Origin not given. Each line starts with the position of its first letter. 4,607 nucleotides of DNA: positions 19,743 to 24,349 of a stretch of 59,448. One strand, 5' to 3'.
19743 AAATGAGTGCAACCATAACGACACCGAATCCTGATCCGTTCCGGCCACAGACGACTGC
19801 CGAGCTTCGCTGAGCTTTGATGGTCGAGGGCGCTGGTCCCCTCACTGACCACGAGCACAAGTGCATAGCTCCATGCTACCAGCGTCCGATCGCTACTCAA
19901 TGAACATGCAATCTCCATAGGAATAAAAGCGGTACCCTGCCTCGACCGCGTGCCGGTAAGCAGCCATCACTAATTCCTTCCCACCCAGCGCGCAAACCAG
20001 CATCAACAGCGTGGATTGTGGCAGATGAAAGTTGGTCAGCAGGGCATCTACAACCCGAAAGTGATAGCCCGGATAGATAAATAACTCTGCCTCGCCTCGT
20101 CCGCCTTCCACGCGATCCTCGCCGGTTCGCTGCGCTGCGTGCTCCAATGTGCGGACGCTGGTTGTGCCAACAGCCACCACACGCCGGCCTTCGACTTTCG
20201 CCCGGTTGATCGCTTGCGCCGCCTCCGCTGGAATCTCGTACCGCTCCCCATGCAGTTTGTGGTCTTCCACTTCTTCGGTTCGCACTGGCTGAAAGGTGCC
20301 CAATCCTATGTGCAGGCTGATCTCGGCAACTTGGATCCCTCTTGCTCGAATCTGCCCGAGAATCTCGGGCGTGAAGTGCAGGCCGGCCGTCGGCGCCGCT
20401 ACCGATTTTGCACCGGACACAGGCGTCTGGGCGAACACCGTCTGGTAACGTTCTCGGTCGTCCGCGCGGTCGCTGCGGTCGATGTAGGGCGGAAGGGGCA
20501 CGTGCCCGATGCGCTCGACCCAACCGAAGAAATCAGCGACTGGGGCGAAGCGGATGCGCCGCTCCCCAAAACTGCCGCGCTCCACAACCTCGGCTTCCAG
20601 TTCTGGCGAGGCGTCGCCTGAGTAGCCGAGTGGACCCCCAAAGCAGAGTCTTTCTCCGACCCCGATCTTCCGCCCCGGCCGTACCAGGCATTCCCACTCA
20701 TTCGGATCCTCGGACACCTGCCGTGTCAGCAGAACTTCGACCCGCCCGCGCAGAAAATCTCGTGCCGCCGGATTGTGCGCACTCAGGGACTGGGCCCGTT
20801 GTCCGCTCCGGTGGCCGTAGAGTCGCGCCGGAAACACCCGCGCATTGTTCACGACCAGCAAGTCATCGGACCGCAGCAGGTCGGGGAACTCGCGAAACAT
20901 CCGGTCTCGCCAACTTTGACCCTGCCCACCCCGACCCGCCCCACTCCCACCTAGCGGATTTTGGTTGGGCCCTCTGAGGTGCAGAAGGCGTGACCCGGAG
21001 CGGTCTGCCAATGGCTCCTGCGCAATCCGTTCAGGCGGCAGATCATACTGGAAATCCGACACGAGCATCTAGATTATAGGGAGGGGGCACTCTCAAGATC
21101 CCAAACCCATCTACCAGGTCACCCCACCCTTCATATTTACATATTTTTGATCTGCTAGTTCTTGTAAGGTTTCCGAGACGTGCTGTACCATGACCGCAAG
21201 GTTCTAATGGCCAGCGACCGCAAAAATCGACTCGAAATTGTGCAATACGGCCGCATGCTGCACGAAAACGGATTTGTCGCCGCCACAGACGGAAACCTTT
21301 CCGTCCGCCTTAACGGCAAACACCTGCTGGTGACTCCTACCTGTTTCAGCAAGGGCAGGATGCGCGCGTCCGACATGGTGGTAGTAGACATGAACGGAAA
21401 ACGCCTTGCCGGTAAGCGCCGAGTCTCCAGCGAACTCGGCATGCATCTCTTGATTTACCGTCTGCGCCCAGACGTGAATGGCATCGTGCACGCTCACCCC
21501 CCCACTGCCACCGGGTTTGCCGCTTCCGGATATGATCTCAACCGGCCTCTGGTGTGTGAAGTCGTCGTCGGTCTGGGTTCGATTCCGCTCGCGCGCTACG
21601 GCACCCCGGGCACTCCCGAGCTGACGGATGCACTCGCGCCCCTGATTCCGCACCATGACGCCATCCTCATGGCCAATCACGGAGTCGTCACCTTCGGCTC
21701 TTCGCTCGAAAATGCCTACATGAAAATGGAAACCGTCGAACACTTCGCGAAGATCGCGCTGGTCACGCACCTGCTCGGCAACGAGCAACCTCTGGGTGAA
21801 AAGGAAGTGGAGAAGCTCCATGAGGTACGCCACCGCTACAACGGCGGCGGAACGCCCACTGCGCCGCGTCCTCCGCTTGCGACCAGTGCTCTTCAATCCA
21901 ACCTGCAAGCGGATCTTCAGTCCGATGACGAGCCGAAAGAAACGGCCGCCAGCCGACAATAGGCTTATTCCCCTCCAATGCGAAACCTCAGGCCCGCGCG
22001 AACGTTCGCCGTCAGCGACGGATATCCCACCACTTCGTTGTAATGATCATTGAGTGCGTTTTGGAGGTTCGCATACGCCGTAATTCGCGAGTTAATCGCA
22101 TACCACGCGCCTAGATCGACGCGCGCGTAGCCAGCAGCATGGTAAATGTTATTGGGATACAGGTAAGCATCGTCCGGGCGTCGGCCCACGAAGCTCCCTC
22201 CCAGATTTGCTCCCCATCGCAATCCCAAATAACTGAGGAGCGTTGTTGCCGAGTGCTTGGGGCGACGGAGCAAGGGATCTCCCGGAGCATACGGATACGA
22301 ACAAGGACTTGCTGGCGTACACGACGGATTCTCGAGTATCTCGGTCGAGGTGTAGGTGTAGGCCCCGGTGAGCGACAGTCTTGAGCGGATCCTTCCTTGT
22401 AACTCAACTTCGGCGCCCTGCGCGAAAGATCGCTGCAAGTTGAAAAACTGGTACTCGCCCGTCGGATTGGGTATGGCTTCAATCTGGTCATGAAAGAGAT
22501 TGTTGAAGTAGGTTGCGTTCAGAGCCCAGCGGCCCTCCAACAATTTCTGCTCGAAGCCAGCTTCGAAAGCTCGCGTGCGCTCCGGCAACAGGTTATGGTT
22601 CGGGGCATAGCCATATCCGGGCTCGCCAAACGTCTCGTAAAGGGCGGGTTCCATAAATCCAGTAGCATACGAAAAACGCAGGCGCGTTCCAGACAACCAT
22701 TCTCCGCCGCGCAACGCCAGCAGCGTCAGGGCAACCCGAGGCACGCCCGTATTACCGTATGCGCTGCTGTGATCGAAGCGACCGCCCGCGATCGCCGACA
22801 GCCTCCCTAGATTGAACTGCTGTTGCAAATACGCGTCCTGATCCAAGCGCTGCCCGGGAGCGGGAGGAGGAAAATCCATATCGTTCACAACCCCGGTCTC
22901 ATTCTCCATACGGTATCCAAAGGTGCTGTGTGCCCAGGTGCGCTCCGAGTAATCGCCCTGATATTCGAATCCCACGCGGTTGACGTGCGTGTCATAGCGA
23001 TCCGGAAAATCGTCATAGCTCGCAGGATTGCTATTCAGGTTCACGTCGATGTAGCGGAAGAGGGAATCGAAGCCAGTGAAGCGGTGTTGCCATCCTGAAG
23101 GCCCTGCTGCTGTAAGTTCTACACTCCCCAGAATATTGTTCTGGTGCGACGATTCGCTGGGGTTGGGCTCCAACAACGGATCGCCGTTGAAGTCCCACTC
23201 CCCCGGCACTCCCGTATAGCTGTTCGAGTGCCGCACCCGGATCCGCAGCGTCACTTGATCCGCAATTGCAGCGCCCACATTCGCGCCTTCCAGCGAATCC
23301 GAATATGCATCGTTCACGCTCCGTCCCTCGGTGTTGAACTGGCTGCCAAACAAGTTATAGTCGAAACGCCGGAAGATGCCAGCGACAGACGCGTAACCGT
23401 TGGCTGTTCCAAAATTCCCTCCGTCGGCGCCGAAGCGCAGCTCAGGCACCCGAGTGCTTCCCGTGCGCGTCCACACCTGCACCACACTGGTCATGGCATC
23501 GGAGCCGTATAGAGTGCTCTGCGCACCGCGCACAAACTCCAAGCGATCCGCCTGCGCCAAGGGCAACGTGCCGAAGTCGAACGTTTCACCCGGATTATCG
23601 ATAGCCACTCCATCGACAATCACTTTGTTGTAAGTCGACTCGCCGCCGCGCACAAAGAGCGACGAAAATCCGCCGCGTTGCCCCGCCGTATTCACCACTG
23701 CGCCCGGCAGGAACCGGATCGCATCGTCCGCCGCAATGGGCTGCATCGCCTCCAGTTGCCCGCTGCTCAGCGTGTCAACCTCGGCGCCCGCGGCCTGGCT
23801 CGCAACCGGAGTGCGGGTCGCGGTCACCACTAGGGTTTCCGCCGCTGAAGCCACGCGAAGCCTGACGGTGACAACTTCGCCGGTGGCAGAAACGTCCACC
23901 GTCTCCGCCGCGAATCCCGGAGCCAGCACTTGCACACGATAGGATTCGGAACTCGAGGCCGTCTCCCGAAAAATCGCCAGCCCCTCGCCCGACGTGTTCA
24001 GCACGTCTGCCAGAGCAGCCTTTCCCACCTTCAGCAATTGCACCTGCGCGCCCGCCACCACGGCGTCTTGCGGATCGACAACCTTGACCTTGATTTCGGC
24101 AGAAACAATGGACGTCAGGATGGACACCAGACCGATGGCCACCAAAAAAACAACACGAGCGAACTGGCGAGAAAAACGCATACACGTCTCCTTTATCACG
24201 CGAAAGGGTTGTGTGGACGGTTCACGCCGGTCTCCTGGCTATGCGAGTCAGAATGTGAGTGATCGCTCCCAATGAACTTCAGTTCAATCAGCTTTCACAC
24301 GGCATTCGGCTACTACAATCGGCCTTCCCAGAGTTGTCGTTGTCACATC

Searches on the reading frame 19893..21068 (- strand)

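Call 22: search_protein_families(library=pfam, proteins=[window:19893-21068:-], max_evalue=0.001)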
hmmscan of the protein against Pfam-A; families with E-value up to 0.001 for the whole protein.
window:19893-21068:- (391 aa): 1 family
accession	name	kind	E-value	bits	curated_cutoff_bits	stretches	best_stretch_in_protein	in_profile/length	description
PF02547.20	Queuosine_synth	-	1.4e-122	409.3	25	1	3-390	1-322/322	Queuosine biosynthesis protein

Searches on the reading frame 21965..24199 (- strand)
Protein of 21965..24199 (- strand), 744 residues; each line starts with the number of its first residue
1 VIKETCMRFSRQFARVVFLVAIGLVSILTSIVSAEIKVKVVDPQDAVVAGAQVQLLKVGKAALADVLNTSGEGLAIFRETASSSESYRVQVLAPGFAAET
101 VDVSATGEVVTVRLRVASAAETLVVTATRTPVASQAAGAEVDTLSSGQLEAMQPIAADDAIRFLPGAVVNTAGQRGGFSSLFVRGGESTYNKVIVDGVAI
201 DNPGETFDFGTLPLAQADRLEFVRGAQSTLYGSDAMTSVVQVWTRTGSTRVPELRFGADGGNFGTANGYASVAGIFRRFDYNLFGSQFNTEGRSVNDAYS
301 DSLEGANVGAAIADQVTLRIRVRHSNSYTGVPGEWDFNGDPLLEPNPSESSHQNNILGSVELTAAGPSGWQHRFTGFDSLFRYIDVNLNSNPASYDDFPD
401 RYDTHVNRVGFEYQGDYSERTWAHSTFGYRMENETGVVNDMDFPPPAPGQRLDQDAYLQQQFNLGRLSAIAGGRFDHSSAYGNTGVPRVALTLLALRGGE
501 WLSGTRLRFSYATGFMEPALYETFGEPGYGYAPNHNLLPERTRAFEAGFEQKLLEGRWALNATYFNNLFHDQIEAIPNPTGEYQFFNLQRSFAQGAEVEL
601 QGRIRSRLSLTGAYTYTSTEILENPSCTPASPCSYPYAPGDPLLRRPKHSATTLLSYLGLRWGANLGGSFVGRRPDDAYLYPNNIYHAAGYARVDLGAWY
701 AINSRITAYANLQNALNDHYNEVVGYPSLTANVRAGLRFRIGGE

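Call 22: search_protein_families(library=pfam, proteins=[window:21965-24199:-], max_evalue=0.001)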
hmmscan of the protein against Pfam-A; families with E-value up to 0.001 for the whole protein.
window:21965-24199:- (744 aa): 3 families
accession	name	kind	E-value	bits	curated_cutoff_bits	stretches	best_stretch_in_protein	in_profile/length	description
PF00593.30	TonB_dep_Rec_b-barrel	-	1.8e-43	150.5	27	1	324-714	38-435/436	TonB dependent receptor-like, beta-barrel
PF07715.20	Plug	-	8.4e-17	62.1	23.9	1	137-237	5-105/107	TonB-dependent Receptor Plug Domain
PF13620.12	CarboxypepD_reg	-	1.1e-05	26.1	32.3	1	36-113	2-78/82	Carboxypeptidase regulatory-like domain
